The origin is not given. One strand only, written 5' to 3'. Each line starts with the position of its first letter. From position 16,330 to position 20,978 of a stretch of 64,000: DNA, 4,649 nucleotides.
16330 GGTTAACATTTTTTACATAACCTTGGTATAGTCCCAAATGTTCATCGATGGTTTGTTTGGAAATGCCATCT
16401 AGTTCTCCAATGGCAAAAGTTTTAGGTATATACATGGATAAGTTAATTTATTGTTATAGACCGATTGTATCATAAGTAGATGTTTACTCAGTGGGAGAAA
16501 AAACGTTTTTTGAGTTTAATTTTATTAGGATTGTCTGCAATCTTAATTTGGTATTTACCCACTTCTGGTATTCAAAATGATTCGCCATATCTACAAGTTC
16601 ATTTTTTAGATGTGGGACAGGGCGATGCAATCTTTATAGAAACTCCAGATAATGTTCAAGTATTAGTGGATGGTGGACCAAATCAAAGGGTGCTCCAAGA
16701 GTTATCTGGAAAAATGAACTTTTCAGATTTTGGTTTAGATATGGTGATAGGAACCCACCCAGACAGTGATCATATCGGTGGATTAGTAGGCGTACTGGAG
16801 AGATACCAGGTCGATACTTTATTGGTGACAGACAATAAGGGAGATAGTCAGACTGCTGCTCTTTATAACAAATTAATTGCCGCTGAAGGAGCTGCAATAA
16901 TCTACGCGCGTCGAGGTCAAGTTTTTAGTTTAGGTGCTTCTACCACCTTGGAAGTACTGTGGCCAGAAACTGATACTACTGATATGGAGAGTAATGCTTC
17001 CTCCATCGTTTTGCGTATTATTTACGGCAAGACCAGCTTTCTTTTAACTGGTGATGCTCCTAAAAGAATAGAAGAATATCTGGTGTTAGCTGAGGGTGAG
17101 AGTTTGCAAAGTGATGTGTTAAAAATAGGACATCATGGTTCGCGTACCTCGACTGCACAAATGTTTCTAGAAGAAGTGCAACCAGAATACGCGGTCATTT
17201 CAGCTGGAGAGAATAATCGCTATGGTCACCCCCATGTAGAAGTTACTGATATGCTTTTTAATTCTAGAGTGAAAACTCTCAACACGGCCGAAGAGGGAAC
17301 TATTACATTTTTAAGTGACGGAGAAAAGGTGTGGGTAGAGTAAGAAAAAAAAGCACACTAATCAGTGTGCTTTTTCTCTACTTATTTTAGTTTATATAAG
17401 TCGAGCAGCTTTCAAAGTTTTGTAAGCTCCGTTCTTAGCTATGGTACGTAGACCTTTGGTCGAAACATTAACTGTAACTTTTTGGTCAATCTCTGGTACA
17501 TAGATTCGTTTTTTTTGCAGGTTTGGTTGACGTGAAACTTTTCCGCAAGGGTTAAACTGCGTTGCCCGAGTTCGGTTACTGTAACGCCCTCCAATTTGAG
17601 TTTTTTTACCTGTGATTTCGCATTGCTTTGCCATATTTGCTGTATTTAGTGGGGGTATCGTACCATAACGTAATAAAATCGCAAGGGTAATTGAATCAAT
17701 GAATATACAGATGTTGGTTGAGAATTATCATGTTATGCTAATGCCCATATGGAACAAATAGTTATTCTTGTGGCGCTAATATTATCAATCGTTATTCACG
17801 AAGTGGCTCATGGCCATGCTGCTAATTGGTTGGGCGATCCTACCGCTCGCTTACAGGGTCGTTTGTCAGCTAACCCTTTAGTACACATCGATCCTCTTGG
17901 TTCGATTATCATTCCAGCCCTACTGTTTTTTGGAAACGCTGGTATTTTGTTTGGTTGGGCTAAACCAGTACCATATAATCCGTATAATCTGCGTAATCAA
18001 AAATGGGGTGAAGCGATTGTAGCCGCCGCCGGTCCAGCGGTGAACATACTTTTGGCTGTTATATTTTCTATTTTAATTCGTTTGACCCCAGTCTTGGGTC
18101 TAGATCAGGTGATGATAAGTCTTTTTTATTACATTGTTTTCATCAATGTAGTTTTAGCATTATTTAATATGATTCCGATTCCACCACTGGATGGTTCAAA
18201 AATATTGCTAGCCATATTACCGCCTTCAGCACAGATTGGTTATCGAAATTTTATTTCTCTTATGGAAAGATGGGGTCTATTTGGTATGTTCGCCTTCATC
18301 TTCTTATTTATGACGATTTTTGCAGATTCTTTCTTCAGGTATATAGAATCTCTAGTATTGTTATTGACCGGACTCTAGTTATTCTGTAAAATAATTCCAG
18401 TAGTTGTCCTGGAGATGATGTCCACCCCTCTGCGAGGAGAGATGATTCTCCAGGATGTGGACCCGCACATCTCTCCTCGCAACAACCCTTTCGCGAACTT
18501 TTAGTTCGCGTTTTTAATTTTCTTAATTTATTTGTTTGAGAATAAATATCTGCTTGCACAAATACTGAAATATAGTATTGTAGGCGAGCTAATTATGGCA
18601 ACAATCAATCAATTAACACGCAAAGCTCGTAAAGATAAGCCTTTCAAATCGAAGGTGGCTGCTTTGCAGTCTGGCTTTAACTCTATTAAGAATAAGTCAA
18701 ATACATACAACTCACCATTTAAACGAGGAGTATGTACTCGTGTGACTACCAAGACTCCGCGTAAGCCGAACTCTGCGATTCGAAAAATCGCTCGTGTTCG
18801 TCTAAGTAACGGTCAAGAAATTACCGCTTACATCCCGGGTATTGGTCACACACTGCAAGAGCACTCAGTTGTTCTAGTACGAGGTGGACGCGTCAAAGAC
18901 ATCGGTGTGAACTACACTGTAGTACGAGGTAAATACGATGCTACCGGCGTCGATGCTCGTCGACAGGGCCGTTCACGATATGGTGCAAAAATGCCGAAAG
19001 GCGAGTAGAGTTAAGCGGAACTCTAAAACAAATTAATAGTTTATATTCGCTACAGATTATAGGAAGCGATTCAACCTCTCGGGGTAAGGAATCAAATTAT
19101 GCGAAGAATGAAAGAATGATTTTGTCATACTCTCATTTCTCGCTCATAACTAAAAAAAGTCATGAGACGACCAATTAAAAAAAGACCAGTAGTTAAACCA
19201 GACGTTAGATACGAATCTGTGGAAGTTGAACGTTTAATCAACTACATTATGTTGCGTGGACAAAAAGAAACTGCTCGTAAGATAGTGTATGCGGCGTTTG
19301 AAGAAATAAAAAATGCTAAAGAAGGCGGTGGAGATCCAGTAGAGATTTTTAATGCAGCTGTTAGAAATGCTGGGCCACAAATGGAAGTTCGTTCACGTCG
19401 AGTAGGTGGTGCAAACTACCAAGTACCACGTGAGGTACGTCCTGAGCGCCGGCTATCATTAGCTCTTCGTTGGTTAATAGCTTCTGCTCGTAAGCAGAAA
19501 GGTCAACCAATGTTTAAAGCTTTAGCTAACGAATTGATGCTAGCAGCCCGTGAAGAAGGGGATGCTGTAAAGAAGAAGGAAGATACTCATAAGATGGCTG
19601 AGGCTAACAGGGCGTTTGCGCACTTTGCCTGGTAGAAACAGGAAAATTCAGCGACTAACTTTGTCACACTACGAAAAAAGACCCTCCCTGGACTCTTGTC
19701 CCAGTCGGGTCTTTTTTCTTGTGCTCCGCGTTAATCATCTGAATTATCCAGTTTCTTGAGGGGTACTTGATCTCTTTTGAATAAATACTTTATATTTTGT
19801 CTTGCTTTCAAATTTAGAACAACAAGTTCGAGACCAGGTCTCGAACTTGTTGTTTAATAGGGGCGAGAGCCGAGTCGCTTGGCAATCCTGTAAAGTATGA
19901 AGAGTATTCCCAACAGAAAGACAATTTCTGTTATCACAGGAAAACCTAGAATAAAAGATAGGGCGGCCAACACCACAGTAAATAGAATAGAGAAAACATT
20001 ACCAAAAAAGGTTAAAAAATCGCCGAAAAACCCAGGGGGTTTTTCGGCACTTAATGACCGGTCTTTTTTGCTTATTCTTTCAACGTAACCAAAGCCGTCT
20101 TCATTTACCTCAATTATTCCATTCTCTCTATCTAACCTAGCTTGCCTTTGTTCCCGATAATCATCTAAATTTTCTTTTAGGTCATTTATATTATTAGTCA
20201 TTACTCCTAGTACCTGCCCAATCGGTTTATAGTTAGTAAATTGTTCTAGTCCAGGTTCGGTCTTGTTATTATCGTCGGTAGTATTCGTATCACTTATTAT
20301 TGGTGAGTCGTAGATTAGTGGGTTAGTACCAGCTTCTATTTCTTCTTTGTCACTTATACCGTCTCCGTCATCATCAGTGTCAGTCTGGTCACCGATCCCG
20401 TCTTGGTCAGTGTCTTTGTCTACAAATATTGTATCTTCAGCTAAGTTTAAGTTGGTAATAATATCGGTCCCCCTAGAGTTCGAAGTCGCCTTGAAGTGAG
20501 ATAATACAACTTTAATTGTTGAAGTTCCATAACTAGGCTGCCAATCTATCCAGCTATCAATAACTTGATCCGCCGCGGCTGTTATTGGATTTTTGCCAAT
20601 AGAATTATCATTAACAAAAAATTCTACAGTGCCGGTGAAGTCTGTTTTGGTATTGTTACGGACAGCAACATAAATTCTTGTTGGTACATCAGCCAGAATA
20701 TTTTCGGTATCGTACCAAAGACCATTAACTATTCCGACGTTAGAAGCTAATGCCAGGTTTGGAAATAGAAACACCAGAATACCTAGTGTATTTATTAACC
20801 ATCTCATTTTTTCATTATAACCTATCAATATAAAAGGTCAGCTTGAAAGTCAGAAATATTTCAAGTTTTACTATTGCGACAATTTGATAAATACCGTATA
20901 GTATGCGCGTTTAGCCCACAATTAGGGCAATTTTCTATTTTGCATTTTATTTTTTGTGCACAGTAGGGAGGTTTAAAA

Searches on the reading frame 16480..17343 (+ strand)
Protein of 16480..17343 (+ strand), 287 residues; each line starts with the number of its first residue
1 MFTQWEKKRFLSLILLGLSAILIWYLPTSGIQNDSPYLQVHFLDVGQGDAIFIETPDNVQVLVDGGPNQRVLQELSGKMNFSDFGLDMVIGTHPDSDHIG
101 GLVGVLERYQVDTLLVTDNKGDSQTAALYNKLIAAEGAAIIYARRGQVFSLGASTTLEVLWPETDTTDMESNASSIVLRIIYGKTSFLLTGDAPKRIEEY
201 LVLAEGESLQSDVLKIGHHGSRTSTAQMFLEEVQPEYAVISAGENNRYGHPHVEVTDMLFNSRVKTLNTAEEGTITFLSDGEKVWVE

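Call 8: search_protein_families(library=pfam, proteins=[window:16480-17343:+], max_evalue=0.001)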
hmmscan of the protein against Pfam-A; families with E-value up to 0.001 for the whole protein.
window:16480-17343:+ (287 aa): 1 family
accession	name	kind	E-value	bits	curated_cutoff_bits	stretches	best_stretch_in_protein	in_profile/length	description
PF00753.33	Lactamase_B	-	2e-14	54.4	22.7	1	44-243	2-195/196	Metallo-beta-lactamase superfamily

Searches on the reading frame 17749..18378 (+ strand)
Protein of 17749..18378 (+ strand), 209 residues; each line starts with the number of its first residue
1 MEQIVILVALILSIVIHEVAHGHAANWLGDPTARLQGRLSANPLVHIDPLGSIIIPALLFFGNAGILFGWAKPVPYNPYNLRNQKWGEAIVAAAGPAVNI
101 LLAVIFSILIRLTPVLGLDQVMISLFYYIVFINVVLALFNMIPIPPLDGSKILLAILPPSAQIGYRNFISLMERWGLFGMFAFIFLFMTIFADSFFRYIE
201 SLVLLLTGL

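Call 8: search_protein_families(library=pfam, proteins=[window:17749-18378:+], max_evalue=0.001)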
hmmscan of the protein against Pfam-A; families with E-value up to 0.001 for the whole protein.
window:17749-18378:+ (209 aa): 1 family
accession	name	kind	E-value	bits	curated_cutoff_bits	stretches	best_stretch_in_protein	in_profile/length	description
PF02163.28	Peptidase_M50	-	2.3e-15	57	27.2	2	121-169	158-207/221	Peptidase family M50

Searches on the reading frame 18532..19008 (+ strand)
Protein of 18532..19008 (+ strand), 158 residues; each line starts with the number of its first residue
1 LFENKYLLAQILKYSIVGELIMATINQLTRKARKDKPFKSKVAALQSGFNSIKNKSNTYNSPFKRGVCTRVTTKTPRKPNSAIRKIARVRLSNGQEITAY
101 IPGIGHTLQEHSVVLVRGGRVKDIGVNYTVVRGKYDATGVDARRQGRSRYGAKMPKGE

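Call 19: search_protein_families(library=pfam, proteins=[window:18532-19008:+], max_evalue=0.001)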
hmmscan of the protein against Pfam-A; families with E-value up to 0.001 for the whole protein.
window:18532-19008:+ (158 aa): 1 family
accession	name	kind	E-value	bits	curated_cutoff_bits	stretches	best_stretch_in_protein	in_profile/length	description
PF00164.32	Ribosom_S12_S23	-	7.2e-31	106.6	22.3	1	55-153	4-106/110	Ribosomal protein S12/S23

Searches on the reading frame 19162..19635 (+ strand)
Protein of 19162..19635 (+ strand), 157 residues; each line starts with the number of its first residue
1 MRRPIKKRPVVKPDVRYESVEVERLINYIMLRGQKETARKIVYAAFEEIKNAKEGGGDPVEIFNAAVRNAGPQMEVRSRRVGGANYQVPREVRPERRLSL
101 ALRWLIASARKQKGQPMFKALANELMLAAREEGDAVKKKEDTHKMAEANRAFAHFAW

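Call 19: search_protein_families(library=pfam, proteins=[window:19162-19635:+], max_evalue=0.001)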
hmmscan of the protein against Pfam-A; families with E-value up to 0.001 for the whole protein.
window:19162-19635:+ (157 aa): 1 family
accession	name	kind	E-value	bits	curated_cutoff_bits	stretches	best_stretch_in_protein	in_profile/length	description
PF00177.27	Ribosomal_S7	-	1.2e-56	190.8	24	1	2-150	2-148/148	Ribosomal protein S7p/S5e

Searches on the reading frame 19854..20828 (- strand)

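Call 19: search_protein_families(library=pfam, proteins=[window:19854-20828:-], max_evalue=0.001)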
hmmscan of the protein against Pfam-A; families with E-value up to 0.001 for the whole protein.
window:19854-20828:- (324 aa): 1 family
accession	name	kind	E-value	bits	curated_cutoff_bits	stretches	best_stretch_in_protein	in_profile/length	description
PF18884.5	TSP3_bac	-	5.8e-08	32.9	25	1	152-171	1-20/22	Bacterial TSP3 repeat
